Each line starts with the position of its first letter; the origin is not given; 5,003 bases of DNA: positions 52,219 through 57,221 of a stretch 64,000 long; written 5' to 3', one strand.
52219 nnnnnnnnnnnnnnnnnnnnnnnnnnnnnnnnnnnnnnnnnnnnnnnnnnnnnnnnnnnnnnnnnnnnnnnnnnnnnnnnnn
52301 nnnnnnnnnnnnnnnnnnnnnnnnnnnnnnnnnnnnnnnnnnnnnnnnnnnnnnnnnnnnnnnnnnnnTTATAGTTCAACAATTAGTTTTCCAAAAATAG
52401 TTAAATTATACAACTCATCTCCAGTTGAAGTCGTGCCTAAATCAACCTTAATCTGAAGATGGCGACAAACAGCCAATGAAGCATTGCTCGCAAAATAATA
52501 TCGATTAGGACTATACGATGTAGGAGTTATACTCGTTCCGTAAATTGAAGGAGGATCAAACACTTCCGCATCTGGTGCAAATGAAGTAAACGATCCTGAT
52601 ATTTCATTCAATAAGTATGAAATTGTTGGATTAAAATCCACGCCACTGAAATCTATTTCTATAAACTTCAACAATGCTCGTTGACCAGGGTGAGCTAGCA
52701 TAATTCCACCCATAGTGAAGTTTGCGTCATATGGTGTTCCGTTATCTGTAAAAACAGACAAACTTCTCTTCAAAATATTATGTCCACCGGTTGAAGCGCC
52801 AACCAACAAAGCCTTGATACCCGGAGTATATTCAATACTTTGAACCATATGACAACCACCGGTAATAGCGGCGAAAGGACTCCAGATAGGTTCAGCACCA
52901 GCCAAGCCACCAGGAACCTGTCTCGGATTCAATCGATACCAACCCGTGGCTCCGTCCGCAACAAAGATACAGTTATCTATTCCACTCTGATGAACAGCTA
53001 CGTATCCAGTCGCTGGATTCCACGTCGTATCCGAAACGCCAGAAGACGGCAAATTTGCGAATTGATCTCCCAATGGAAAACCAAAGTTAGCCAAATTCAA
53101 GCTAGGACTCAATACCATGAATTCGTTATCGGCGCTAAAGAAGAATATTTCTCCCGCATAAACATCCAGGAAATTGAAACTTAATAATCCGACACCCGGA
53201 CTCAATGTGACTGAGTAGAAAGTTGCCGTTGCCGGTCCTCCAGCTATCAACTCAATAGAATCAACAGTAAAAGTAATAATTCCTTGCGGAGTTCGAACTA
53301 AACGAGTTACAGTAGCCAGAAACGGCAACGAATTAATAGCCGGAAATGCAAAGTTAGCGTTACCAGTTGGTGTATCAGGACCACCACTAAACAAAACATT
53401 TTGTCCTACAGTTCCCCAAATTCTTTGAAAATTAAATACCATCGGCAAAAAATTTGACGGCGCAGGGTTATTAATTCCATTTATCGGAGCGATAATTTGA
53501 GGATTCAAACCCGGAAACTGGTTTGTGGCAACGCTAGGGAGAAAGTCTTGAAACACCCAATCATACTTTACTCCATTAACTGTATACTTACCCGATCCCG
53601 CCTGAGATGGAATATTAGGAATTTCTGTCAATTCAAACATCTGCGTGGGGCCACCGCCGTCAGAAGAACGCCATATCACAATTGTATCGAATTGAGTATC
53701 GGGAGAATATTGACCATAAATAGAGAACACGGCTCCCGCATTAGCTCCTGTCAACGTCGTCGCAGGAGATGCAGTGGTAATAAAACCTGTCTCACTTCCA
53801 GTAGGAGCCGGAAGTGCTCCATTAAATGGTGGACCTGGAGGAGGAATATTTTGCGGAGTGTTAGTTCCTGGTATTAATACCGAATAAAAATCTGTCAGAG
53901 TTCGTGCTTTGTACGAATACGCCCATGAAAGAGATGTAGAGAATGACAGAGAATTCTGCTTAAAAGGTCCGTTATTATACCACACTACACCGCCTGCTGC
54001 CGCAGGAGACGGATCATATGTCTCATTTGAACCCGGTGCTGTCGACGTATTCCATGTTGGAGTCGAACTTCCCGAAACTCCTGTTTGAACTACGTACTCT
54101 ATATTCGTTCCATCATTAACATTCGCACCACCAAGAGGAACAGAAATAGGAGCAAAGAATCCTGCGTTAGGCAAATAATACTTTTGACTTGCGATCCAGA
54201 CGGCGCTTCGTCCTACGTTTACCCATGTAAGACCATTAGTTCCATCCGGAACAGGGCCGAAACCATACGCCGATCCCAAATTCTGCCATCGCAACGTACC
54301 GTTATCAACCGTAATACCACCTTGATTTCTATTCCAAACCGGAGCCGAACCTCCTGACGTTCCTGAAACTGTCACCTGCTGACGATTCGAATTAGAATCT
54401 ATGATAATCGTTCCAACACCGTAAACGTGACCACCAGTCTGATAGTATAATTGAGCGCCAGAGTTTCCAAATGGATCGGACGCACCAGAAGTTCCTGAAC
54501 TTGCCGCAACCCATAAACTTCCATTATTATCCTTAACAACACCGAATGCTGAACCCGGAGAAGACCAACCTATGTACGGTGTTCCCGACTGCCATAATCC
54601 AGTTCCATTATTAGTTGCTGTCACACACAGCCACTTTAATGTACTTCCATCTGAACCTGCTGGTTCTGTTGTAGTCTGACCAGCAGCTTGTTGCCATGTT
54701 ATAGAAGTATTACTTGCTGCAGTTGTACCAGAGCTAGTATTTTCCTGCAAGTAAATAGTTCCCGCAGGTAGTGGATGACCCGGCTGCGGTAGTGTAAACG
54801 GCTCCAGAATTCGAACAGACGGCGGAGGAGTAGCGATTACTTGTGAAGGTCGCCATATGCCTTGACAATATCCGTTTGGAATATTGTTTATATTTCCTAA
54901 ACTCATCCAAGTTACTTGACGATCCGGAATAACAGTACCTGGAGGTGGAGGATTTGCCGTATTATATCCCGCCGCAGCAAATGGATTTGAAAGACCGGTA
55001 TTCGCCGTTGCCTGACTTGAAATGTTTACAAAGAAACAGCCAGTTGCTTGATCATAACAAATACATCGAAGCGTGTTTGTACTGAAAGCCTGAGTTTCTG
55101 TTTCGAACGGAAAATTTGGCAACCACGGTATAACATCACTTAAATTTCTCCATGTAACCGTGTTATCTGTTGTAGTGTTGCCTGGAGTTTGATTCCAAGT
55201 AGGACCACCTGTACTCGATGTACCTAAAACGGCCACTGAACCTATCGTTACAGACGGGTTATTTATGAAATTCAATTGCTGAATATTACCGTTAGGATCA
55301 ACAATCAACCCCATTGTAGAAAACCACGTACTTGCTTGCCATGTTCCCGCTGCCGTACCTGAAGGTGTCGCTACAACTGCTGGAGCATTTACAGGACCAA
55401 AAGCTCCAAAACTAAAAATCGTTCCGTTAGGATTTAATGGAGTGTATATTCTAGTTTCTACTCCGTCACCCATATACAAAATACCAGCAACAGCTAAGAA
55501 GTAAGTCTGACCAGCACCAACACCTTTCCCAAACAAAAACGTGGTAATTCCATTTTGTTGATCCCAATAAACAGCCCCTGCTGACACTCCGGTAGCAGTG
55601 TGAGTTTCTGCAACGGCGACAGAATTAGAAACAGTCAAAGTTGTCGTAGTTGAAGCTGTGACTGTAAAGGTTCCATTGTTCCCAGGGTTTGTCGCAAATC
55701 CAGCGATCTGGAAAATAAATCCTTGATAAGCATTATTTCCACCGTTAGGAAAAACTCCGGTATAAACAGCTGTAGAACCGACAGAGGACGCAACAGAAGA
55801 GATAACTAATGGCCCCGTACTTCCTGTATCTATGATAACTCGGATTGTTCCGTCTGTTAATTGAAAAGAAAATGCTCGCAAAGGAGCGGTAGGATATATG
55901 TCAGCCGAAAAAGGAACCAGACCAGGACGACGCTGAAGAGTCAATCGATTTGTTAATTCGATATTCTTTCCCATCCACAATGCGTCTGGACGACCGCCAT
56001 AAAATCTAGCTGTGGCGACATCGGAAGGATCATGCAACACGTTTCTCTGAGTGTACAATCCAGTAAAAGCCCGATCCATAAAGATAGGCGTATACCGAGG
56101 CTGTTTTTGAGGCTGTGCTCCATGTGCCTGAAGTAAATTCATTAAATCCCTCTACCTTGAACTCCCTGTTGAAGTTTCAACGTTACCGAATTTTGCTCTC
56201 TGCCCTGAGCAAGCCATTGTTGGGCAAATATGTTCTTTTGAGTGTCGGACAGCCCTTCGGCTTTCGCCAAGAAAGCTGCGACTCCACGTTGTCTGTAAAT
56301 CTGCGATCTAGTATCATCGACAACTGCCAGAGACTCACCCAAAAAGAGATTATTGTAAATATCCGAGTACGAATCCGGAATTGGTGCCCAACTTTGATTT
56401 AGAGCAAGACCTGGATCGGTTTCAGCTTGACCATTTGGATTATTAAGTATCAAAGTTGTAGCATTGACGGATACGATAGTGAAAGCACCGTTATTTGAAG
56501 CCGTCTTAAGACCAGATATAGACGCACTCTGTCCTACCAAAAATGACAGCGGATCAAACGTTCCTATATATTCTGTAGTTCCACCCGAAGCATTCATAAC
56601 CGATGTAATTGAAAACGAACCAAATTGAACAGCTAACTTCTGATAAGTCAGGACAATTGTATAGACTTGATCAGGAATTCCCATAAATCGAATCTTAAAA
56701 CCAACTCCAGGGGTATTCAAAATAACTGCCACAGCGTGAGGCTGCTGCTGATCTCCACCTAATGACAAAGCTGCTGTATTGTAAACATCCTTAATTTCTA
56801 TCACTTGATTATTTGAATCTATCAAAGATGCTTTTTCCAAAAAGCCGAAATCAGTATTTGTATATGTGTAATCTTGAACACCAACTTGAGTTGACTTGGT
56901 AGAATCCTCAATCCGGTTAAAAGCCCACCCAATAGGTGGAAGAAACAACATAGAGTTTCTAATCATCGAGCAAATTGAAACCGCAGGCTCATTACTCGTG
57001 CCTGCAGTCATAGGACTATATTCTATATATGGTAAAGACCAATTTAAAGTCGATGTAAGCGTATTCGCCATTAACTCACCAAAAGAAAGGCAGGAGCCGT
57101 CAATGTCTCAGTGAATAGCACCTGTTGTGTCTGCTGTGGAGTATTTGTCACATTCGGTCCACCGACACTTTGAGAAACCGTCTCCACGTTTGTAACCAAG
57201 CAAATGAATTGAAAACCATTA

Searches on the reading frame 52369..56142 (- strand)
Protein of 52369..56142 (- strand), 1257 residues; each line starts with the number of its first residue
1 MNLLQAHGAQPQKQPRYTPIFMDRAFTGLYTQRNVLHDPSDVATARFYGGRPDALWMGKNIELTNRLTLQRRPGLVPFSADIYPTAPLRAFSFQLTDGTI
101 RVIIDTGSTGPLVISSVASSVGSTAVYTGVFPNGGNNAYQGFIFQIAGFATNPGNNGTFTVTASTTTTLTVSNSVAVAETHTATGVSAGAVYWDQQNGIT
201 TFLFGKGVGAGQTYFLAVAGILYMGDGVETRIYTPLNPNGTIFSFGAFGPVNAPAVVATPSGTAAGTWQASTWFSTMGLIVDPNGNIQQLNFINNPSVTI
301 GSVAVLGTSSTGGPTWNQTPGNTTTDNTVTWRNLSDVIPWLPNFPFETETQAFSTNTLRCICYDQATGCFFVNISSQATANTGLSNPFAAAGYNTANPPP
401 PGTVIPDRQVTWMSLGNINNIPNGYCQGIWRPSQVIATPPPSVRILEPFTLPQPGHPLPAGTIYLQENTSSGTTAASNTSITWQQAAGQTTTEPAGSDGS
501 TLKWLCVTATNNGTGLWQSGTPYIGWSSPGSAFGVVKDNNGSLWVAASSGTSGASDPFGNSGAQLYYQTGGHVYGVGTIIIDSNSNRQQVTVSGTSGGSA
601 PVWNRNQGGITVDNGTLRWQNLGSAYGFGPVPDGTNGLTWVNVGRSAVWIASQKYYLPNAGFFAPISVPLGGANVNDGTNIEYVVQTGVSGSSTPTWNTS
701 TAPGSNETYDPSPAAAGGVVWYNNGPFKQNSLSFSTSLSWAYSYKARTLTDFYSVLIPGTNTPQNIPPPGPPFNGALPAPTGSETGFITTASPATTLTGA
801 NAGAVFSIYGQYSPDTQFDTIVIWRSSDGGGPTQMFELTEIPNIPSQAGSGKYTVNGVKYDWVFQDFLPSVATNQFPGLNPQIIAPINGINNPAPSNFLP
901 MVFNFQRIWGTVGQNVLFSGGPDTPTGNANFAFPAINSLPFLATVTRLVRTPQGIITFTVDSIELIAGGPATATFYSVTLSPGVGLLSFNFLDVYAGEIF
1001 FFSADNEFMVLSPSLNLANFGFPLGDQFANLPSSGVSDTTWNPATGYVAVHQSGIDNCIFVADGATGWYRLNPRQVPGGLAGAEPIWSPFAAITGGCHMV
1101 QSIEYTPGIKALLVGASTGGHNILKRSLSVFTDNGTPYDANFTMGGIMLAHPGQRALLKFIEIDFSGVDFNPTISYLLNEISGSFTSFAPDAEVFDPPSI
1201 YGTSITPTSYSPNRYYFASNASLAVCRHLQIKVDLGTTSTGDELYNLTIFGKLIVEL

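Call 10: search_protein_families(library=pfam, proteins=[window:52369-56142:-], max_evalue=0.001)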
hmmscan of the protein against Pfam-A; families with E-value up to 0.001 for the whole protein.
window:52369-56142:- (1257 aa): 0 families

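Call 27: search_protein_families(library=phrogs, proteins=[window:52369-56142:-], max_evalue=0.01)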
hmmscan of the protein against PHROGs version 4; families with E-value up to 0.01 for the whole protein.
window:52369-56142:- (1257 aa): 1 family
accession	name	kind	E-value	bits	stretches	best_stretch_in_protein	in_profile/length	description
phrog_20658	-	head and packaging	0.00055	20.7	0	535-620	94-188/211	head decoration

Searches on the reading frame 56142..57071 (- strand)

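Call 10: search_protein_families(library=pfam, proteins=[window:56142-57071:-], max_evalue=0.001)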
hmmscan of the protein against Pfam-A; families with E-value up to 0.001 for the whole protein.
window:56142-57071:- (309 aa): 0 families

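Call 27: search_protein_families(library=phrogs, proteins=[window:56142-57071:-], max_evalue=0.01)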
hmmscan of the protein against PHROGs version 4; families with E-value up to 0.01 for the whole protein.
window:56142-57071:- (309 aa): 1 family
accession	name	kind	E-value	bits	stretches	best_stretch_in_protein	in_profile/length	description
phrog_1394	-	head and packaging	0.0003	21.9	1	202-291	58-147/173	virion structural protein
